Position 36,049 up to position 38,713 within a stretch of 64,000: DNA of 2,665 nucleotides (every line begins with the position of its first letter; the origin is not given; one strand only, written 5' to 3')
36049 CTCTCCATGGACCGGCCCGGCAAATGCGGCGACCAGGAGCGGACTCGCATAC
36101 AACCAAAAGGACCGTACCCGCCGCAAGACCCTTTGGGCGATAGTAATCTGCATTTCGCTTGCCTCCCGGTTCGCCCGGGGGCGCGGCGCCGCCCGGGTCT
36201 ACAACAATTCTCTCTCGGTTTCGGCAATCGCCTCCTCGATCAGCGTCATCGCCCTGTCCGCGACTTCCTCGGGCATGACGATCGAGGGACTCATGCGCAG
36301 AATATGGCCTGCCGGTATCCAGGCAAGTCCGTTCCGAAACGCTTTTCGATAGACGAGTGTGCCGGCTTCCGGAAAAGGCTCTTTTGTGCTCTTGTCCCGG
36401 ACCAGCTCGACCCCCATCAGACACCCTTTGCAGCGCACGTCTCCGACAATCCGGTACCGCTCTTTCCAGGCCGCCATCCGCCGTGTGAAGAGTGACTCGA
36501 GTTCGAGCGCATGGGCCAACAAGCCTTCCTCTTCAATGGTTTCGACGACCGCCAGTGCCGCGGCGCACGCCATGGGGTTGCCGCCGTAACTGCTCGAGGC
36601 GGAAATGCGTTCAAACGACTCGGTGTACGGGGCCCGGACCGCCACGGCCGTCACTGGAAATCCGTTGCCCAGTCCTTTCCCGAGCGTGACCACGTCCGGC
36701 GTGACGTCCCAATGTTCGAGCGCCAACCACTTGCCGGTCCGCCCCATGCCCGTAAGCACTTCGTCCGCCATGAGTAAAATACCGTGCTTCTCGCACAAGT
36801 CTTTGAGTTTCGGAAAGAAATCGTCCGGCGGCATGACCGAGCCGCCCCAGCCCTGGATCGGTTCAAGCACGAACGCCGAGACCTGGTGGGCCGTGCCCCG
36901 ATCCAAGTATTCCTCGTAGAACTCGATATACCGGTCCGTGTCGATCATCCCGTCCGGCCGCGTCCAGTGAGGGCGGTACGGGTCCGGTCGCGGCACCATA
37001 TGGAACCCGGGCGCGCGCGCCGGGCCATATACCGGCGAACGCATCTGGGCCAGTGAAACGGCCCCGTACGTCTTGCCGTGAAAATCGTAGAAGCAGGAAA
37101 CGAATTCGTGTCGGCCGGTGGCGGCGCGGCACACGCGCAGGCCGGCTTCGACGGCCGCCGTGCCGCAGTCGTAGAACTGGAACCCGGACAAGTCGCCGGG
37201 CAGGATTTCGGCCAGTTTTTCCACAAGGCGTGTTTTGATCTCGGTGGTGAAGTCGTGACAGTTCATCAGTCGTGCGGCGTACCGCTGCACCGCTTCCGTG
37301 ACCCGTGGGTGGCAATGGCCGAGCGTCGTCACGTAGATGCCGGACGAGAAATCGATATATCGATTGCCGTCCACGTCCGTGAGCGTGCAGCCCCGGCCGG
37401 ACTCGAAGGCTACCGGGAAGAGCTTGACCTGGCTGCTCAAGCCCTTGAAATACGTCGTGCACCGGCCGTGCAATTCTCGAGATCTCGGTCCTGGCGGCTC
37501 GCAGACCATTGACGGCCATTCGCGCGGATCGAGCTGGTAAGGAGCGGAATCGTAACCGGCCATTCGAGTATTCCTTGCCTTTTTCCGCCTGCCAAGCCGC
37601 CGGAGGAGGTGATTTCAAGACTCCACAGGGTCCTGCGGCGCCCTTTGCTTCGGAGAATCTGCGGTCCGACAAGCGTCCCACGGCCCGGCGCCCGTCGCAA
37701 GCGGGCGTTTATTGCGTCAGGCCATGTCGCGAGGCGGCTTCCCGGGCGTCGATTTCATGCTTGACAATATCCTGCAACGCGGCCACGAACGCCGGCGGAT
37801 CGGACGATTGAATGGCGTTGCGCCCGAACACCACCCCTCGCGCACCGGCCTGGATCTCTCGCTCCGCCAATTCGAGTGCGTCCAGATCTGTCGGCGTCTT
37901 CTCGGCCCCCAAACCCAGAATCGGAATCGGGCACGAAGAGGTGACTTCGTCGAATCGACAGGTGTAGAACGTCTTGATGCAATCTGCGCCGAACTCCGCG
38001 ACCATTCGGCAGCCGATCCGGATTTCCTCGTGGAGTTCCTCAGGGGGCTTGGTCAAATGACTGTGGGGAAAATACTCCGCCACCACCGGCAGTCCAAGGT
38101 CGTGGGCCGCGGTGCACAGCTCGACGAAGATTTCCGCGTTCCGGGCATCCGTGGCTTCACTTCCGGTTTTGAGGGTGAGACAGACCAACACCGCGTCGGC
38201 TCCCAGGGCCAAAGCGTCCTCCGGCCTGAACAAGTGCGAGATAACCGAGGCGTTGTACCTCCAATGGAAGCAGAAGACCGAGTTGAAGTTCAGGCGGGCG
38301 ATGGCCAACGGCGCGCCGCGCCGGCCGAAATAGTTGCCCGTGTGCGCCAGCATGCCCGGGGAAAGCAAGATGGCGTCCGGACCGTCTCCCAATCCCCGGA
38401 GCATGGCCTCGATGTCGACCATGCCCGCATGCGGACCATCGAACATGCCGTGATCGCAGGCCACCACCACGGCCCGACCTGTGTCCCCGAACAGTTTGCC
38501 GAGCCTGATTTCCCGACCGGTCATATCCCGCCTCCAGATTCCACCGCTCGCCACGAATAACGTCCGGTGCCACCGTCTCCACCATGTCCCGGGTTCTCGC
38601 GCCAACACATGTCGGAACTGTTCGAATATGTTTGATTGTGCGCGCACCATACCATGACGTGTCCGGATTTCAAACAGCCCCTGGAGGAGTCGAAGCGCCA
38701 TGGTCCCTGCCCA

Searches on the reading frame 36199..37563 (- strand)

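Call 25: search_protein_families(library=pfam, proteins=[window:36199-37563:-], max_evalue=0.01)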
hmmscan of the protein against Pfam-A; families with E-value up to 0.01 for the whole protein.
window:36199-37563:- (454 aa): 1 family
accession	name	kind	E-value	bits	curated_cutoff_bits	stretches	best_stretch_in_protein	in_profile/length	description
PF00202.27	Aminotran_3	-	1.3e-97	327.5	30.5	1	47-446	7-403/403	Aminotransferase class-III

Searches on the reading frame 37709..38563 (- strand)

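Call 25: search_protein_families(library=pfam, proteins=[window:37709-38563:-], max_evalue=0.01)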
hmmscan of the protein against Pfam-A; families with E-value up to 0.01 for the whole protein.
window:37709-38563:- (284 aa): 1 family
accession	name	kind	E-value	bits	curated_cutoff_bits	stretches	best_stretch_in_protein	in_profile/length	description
PF01791.15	DeoC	-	1.3e-13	51.5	23.8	1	32-252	2-228/229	DeoC/LacD family aldolase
